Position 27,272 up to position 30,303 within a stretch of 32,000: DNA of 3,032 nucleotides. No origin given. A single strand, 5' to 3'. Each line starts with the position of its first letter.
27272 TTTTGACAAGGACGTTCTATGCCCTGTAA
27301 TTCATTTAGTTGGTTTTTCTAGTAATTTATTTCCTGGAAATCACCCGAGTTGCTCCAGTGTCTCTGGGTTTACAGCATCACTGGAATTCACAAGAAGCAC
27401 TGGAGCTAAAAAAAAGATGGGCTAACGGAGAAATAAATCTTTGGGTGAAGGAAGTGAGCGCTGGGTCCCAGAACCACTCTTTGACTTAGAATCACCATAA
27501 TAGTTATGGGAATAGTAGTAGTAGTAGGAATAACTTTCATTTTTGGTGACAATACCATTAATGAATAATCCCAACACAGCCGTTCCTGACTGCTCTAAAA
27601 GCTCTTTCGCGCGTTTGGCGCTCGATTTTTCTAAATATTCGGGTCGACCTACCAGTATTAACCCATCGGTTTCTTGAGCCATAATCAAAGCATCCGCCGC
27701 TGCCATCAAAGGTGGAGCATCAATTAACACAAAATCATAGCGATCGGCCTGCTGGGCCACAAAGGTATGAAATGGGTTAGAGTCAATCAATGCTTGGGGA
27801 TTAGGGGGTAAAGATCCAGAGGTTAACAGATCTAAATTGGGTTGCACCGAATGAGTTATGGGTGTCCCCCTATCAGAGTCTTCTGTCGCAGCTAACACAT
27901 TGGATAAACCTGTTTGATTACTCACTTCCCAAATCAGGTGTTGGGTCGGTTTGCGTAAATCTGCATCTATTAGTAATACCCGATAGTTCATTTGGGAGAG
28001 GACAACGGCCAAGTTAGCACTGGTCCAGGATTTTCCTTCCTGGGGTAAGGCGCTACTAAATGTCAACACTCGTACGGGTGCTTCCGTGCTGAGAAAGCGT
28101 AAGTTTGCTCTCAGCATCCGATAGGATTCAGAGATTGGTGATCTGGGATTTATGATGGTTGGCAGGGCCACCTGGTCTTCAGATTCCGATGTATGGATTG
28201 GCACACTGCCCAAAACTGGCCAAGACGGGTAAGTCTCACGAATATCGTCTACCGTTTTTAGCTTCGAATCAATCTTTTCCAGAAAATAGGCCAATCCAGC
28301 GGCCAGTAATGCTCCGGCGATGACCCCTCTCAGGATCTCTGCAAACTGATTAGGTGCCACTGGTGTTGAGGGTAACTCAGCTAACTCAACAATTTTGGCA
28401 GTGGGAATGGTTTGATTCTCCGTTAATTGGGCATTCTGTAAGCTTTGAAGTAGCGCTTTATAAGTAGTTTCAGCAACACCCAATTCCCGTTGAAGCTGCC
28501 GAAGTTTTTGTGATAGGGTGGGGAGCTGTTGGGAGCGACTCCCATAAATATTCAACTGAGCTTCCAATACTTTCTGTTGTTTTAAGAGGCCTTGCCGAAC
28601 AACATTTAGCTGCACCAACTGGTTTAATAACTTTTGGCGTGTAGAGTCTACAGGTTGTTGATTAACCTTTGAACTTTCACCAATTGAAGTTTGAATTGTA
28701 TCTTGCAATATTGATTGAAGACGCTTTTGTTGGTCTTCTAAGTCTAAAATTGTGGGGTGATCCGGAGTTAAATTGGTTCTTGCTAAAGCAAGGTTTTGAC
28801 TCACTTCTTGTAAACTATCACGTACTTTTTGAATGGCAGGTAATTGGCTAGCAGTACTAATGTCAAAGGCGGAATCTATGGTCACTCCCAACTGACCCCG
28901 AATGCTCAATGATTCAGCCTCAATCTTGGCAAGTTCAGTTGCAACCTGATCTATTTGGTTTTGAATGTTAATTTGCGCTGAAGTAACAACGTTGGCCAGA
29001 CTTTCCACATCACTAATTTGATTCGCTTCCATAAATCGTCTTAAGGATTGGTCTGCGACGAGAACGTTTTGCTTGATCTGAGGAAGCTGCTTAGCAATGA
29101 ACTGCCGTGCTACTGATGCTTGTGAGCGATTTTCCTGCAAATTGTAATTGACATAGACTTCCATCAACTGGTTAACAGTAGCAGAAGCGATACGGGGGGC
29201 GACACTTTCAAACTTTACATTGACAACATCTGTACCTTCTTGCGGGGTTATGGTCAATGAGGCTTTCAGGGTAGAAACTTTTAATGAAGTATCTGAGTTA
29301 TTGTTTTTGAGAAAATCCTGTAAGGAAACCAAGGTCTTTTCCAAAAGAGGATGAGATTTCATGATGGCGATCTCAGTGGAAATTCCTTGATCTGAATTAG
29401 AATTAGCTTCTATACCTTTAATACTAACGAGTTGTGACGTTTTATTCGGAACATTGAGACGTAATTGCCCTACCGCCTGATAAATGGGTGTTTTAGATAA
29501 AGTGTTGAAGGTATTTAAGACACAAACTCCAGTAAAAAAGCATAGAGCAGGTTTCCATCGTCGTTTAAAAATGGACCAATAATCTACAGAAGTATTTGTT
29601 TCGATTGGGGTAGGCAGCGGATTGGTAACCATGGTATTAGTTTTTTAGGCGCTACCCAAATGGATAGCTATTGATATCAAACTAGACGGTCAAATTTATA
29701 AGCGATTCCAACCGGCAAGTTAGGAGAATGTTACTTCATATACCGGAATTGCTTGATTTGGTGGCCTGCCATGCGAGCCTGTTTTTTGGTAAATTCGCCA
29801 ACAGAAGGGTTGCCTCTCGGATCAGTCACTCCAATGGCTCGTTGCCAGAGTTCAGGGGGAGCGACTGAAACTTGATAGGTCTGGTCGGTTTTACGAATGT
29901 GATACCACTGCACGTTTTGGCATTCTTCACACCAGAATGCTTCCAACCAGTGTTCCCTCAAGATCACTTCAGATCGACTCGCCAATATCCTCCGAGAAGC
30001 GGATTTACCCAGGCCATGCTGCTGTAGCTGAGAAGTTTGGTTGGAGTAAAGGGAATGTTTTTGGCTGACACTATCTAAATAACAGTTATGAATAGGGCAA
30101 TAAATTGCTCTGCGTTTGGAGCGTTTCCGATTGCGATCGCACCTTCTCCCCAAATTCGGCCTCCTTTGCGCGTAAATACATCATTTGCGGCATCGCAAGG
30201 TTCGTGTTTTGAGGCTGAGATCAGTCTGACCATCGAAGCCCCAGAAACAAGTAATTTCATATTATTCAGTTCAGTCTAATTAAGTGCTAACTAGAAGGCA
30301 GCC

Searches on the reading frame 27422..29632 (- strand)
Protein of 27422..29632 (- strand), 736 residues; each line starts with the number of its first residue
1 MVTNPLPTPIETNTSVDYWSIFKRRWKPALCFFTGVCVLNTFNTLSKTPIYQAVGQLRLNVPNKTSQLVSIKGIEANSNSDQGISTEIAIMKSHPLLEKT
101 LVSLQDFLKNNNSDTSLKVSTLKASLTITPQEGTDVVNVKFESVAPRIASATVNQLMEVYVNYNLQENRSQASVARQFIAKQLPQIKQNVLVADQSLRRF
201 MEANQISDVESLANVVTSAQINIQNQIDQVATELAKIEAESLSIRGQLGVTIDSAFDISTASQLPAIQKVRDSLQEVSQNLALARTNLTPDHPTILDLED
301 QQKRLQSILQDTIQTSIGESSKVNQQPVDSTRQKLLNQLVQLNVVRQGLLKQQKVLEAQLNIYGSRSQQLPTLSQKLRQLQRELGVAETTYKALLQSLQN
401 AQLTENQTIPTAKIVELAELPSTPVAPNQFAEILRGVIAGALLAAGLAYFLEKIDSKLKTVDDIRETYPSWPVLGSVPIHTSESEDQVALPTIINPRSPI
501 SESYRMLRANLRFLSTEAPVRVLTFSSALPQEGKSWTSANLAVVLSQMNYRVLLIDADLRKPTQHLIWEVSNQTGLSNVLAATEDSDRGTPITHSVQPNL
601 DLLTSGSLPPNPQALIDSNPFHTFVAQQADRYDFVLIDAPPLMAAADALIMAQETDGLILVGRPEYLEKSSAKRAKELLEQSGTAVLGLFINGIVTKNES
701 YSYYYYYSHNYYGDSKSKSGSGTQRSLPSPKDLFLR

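Call 3: search_protein_families(library=pfam, proteins=[window:27422-29632:-], max_evalue=1)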
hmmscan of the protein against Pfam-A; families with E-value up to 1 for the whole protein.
window:27422-29632:- (736 aa): 9 families
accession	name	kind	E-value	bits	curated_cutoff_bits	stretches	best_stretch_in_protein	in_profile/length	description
PF10609.15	ParA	-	6e-10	39.4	27.1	1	533-692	16-173/246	NUBPL iron-transfer P-loop NTPase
PF13614.12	AAA_31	-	1.8e-09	38.2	27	1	533-653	14-139/177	AAA domain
PF13807.11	GNVR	-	6e-09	36.2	27.7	1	375-449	4-78/82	G-rich domain on putative tyrosine kinase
PF01656.29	CbiA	-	2.9e-06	27.7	25.4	1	533-683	11-66/125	CobQ/CobB/MinD/ParA nucleotide binding domain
PF09140.17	MipZ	-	0.0068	16.2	20.7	1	532-641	12-109/262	ATPase MipZ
PF02706.20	Wzz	-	0.011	16.5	25.5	1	18-102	8-89/91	Chain length determinant protein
PF00142.24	Fer4_NifH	-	0.011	15.6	25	1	533-580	12-59/271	4Fe-4S iron sulfur cluster binding proteins, NifH/frxC family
PF02374.21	ArsA_ATPase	-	0.019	14.6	24.3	0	533-558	13-38/305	Anion-transporting ATPase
PF14069.11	SpoVIF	-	0.038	14.1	27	0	378-438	2-61/72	Stage VI sporulation protein F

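Call 4: search_protein_families(library=ncbifam, proteins=[window:27422-29632:-], max_evalue=1)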
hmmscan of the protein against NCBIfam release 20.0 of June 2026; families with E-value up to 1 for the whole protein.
window:27422-29632:- (736 aa): 19 families
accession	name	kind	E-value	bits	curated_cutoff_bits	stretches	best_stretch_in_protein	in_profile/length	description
NF008568.0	PRK11519.1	equivalog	1.7e-58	198.5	1068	2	348-716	343-720/720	tyrosine-protein kinase Wzc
TIGR01007.1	eps_fam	subfamily_domain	3e-53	180.4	108.05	1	502-707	1-203/204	polysaccharide biosynthesis tyrosine autokinase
NF007350.0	PRK09841.1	equivalog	2.6e-49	168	1248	3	492-718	503-724/726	tyrosine-protein kinase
TIGR01005.1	eps_transp_fam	subfamily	2.3e-41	141.8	411.7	2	495-712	521-737/754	exopolysaccharide transport protein family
TIGR03029.1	EpsG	equivalog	2.2e-37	128.7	313.8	1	488-692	71-273/274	chain length determinant protein tyrosine kinase EpsG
TIGR03007.1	pepcterm_ChnLen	equivalog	4.8e-37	127.3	278.85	1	21-486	10-469/498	XrtA system polysaccharide chain length determinant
TIGR03018.1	pepcterm_TyrKin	hypoth_equivalog_domain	8.9e-30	103.6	230.65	1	495-683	6-200/207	XrtA-associated tyrosine autokinase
TIGR03017.1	EpsF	equivalog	1e-16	60.7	422.75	1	108-476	102-442/444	chain length determinant protein EpsF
TIGR01969.1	minD_arch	subfamily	2.4e-14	53.1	201.75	1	522-698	2-174/251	cell division ATPase MinD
TIGR01968.1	minD_bact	equivalog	3e-08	33.3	212.9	1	527-694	8-173/261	septum site-determining protein MinD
TIGR01006.1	polys_exp_MPA1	subfamily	6.5e-08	32.3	296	2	412-478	157-222/226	CspC family polysaccharide chain length determinant protein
NF041546.1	ParA_partition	equivalog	1.4e-06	28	180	2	617-682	62-126/203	ParA family partition ATPase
NF041283.1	PrgP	equivalog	1.2e-05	24.7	400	1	533-692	15-192/297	ParA superfamily DNA segregation protein PrgP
NF041136.1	MrpORP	equivalog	3e-05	23.5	450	1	533-690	18-174/365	iron-sulfur cluster carrier protein MrpORP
NF047398.1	AAA_KGGVGR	domain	0.0029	17.9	90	1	533-586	15-71/190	KGGVGR-motif variant AAA ATPase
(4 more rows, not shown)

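Call 30: find_encoding_contigs(protein=window:27422-29632:-, flank=10000, max_places=3)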
Protein window:27422-29632:- (736 aa): 1 contig read that carries it; 1 place shown.
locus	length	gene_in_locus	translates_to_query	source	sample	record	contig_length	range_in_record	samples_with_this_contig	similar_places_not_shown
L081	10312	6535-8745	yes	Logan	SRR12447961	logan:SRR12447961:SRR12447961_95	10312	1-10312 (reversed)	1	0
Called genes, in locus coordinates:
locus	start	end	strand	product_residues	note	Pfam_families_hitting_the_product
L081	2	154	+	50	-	?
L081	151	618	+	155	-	-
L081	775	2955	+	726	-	PF00989:PAS (weak), PF13188:PAS_8 (weak), PF13426:PAS_9, PF00989:PAS, PF08448:PAS_4, PF13426:PAS_9, PF00512:HisKA, PF02518:HATPase_c, +1 more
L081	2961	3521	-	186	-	PF00072:Response_reg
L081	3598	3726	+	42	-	-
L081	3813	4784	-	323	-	PF00106:adh_short (faint), PF01073:3Beta_HSD, PF01370:Epimerase, PF02719:Polysacc_synt_2, PF04321:RmlD_sub_bind, PF07993:NAD_binding_4 (faint), PF16363:GDP_Man_Dehyd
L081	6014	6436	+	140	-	-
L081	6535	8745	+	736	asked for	PF13807:GNVR, PF10609:ParA, PF13614:AAA_31, PF01656:CbiA (weak)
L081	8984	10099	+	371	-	-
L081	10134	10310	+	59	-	?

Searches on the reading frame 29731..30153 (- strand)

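Call 3: search_protein_families(library=pfam, proteins=[window:29731-30153:-], max_evalue=1)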
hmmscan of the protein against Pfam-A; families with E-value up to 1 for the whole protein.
window:29731-30153:- (140 aa): 1 family
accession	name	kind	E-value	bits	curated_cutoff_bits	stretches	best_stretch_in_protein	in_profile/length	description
PF08421.16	Methyltransf_13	-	0.13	12.9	31.3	1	70-93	39-62/62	Putative zinc binding domain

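Call 4: search_protein_families(library=ncbifam, proteins=[window:29731-30153:-], max_evalue=1)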
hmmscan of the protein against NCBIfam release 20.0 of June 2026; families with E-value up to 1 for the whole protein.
window:29731-30153:- (140 aa): 0 families
